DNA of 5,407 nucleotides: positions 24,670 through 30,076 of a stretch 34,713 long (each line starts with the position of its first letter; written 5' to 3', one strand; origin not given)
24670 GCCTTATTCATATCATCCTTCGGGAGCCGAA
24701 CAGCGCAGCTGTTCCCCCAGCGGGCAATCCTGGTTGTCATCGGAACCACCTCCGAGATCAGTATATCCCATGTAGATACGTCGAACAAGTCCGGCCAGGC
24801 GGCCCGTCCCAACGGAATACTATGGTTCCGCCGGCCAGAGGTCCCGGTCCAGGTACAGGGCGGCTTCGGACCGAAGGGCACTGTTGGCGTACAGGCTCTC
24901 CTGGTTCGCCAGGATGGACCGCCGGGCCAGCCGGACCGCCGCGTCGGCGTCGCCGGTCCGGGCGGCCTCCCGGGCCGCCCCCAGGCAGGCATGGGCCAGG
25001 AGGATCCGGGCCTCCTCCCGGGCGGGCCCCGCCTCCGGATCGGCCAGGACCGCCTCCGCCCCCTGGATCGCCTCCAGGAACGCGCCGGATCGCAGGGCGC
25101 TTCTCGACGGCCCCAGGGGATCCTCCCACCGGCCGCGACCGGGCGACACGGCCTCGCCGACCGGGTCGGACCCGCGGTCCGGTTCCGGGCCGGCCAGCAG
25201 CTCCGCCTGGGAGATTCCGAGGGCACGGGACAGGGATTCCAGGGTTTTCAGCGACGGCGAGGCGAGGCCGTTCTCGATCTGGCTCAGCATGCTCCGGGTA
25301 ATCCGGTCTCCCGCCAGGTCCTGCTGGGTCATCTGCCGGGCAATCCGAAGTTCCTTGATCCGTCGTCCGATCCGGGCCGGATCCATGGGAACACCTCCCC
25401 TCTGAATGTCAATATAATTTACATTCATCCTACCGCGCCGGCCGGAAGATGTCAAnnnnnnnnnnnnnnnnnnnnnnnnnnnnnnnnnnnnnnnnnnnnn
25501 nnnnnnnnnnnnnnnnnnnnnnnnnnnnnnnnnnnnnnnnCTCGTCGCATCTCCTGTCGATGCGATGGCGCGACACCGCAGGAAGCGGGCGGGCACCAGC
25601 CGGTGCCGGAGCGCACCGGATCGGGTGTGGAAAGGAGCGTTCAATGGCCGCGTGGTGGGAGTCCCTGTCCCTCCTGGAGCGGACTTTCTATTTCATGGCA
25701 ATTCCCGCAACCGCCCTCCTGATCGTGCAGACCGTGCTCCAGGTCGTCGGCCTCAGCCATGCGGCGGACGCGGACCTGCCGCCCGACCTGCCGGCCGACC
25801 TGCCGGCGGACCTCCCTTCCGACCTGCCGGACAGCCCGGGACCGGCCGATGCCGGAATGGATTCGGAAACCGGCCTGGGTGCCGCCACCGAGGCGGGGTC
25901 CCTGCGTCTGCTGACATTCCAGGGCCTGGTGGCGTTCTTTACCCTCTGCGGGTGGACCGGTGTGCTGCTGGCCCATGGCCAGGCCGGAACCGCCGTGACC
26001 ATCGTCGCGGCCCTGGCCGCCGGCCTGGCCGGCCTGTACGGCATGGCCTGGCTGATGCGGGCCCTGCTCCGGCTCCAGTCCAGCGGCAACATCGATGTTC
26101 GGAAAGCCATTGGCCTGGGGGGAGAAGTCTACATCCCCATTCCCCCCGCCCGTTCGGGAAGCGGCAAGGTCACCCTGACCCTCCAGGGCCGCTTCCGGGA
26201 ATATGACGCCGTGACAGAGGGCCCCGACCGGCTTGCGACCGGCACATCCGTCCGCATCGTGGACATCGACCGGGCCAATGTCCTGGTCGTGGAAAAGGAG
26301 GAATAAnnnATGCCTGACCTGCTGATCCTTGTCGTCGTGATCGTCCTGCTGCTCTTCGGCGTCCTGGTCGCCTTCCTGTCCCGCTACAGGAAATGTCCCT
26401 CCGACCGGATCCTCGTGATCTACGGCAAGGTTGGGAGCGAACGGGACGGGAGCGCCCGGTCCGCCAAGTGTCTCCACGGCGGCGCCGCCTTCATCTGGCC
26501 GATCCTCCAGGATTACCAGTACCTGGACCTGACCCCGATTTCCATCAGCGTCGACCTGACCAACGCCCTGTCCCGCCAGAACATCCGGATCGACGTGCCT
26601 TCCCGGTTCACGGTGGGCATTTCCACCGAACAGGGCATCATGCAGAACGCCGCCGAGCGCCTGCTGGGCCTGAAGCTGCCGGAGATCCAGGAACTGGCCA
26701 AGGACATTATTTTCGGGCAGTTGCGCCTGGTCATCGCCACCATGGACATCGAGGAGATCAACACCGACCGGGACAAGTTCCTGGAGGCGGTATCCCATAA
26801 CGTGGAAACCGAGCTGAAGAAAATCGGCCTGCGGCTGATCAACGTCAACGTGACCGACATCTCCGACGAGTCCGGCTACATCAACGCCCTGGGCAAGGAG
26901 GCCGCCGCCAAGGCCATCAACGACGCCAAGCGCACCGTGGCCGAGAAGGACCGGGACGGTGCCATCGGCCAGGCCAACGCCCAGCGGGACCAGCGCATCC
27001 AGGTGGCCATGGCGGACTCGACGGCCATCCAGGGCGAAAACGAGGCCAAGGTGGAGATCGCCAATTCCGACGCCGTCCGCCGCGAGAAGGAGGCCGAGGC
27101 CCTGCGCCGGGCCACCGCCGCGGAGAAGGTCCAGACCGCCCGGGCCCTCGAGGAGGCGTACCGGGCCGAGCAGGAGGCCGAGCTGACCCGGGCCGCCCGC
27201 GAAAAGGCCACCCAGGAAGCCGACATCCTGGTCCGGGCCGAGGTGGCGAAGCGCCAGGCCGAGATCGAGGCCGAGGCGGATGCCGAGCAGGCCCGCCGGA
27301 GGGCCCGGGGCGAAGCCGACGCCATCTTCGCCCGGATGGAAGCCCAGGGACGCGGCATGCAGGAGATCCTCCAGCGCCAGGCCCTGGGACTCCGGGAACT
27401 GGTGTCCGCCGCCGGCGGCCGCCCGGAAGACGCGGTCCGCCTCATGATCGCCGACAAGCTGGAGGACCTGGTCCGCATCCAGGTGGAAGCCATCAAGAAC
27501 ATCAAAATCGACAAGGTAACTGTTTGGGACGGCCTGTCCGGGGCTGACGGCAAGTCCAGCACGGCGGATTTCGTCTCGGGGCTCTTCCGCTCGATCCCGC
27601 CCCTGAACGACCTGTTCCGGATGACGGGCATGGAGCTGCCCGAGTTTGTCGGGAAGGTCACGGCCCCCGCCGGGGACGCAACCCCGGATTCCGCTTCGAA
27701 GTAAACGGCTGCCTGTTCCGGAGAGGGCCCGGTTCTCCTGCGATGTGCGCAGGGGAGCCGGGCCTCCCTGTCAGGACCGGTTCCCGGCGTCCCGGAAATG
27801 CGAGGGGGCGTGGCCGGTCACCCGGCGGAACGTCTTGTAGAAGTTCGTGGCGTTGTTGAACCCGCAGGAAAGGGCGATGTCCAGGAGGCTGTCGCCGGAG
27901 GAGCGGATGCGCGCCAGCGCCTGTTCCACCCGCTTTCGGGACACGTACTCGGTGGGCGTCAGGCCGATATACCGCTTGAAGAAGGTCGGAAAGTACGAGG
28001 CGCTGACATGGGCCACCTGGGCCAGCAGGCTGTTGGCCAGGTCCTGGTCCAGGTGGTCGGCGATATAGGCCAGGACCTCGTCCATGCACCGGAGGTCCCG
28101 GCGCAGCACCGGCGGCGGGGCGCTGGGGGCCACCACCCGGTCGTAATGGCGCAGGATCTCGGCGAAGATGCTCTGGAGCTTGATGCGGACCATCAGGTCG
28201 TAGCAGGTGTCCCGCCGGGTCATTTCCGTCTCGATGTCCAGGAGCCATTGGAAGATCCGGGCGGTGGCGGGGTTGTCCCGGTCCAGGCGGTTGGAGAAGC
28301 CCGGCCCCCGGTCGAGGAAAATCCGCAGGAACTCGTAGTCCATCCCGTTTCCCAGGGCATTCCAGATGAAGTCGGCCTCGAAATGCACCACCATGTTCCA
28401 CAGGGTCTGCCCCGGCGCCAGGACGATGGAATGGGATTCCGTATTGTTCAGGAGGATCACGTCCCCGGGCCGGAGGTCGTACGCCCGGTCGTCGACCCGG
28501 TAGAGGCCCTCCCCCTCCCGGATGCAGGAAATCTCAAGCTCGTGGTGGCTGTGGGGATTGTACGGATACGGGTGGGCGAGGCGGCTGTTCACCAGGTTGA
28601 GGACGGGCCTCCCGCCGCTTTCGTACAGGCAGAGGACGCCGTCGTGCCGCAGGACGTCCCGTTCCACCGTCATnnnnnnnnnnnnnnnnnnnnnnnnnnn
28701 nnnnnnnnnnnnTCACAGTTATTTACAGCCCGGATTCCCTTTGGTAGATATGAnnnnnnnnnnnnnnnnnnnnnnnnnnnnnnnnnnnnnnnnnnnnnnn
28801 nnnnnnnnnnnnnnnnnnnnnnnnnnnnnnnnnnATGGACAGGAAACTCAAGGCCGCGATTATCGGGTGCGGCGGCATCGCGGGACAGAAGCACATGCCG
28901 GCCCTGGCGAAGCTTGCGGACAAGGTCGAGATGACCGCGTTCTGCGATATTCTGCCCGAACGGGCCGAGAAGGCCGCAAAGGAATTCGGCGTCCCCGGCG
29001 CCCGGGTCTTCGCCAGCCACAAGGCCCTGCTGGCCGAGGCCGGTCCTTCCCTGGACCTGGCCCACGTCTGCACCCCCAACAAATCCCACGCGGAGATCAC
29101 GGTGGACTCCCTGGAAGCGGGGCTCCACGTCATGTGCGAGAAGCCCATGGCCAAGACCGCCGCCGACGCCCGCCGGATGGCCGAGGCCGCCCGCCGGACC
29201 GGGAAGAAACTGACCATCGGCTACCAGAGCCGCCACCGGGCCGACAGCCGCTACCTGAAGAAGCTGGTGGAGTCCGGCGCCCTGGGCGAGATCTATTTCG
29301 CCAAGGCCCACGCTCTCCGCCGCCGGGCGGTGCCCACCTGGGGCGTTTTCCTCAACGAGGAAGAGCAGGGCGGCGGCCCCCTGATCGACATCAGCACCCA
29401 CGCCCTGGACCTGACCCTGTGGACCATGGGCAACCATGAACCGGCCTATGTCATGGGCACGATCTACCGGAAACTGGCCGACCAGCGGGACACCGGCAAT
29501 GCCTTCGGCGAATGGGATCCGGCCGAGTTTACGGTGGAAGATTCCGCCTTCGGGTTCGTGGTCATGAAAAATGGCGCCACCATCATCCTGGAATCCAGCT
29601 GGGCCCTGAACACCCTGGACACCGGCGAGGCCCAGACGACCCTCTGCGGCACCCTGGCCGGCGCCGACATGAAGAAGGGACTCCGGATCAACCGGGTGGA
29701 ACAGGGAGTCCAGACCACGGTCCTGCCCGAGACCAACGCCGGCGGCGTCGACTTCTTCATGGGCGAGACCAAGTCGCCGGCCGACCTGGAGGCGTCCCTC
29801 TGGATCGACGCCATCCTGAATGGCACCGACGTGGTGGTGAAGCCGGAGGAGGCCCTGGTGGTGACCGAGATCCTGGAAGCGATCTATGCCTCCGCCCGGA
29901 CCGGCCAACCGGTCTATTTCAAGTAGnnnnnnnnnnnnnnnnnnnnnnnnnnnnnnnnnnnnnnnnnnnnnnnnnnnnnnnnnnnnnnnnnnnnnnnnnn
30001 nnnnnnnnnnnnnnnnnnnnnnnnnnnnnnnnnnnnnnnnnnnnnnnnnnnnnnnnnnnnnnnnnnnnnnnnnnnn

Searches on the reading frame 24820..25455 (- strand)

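Call 9: search_protein_families(library=pfam, proteins=[window:24820-25455:-], max_evalue=0.00001)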
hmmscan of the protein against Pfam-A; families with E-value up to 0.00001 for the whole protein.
window:24820-25455:- (211 aa): 3 families
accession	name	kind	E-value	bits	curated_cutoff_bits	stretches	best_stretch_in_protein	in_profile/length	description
PF01381.28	HTH_3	-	1.4e-11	44.7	23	1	33-82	1-51/55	Helix-turn-helix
PF12844.13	HTH_19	-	1.3e-10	41.5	30.2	1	30-90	1-62/64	Helix-turn-helix domain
PF13560.12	HTH_31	-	4.8e-09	36.8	27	1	29-86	2-61/64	Helix-turn-helix domain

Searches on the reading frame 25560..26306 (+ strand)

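Call 9: search_protein_families(library=pfam, proteins=[window:25560-26306:+], max_evalue=0.00001)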
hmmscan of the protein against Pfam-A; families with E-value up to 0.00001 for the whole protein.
window:25560-26306:+ (248 aa): 0 families

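Call 49: search_protein_families(library=pfam, proteins=[window:25560-26306:+], max_evalue=1)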
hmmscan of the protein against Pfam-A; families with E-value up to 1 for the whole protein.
window:25560-26306:+ (248 aa): 1 family
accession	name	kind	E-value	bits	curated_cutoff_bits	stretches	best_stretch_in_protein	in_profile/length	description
PF01957.25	NfeD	-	0.027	15.1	29.1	1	214-243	27-55/57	NfeD-like C-terminal, partner-binding domain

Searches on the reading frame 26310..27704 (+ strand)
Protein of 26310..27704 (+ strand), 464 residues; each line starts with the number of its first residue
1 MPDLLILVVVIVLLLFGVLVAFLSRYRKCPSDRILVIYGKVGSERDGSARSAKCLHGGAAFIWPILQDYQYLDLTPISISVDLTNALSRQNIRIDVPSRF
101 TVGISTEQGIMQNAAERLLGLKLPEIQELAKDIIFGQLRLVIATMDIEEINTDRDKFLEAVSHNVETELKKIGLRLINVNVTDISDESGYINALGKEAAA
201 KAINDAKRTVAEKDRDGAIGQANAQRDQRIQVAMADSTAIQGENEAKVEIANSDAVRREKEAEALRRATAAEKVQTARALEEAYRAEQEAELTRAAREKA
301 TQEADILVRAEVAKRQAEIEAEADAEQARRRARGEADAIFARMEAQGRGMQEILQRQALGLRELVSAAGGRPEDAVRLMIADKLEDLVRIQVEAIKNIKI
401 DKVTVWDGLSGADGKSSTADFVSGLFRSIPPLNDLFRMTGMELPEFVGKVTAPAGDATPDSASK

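Call 9: search_protein_families(library=pfam, proteins=[window:26310-27704:+], max_evalue=0.00001)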
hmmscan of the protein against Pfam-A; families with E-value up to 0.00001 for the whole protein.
window:26310-27704:+ (464 aa): 1 family
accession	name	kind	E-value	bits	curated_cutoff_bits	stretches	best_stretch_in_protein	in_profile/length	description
PF01145.31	Band_7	-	1e-25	91.2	23.6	1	33-214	7-175/176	SPFH domain / Band 7 family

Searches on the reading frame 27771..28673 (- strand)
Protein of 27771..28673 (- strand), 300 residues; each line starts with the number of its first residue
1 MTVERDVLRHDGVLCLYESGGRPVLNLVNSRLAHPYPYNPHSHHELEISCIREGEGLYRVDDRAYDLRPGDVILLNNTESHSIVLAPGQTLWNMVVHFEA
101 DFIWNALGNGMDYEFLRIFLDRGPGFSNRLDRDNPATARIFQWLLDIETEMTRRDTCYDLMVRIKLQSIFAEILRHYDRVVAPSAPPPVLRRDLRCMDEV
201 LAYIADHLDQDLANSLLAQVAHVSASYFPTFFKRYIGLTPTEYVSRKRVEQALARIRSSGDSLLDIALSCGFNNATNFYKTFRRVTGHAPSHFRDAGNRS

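Call 9: search_protein_families(library=pfam, proteins=[window:27771-28673:-], max_evalue=0.00001)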
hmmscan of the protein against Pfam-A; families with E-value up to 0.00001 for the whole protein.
window:27771-28673:- (300 aa): 4 families
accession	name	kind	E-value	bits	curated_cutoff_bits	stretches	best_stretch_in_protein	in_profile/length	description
PF12833.13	HTH_18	-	4.9e-21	75.3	33.6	1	217-295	1-79/80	Helix-turn-helix domain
PF02311.25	AraC_binding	-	6.2e-16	58.8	21.1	1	38-146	16-114/135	AraC-like ligand binding domain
PF00165.29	HTH_AraC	-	5.2e-14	52.4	26.6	1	256-294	1-41/42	Bacterial regulatory helix-turn-helix proteins, AraC family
PF07883.17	Cupin_2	-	1.8e-06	28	27.2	1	40-83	13-56/70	Cupin domain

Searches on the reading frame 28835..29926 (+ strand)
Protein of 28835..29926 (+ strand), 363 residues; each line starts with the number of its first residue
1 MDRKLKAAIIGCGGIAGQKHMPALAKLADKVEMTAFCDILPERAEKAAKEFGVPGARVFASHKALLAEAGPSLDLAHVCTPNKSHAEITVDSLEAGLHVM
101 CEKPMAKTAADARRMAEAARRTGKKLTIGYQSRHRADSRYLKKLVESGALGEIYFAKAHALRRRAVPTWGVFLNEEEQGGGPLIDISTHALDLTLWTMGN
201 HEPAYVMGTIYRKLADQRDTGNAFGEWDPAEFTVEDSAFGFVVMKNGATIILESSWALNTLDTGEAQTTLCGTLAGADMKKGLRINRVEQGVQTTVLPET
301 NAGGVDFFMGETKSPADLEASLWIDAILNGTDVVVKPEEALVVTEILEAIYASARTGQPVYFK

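Call 9: search_protein_families(library=pfam, proteins=[window:28835-29926:+], max_evalue=0.00001)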
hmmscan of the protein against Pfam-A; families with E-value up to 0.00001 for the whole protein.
window:28835-29926:+ (363 aa): 3 families
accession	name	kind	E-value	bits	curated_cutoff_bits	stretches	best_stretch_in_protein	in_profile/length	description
PF01408.29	GFO_IDH_MocA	-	1.2e-31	110.4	24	1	6-130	2-120/120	Oxidoreductase family, NAD-binding Rossmann fold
PF22725.1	GFO_IDH_MocA_C3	-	9.8e-19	68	27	1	139-272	2-118/124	GFO/IDH/MocA C-terminal domain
PF02894.22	GFO_IDH_MocA_C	-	1.9e-18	67.5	22.9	1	142-360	1-216/218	Oxidoreductase family, C-terminal alpha/beta domain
